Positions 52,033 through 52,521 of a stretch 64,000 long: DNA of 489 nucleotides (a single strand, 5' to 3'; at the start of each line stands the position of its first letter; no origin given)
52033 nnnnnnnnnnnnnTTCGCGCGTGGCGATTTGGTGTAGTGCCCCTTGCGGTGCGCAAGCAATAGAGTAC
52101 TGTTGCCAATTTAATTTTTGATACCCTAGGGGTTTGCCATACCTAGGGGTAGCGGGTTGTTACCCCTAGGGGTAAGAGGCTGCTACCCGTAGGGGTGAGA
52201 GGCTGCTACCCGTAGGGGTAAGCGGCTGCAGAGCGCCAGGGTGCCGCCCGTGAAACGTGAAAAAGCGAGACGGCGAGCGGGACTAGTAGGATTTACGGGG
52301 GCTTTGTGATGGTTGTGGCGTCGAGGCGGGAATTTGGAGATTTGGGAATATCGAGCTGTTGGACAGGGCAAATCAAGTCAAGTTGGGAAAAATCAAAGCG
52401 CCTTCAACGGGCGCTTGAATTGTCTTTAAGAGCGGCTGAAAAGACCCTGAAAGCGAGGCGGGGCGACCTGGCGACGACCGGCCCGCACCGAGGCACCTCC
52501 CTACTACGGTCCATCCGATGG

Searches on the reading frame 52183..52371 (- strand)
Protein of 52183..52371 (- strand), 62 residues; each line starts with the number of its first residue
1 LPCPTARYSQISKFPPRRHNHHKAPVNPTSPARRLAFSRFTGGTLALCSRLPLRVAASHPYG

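Call 13: search_protein_families(library=phrogs, proteins=[window:52183-52371:-], max_evalue=0.01)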
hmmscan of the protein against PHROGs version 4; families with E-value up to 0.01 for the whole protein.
window:52183-52371:- (62 aa): 0 families
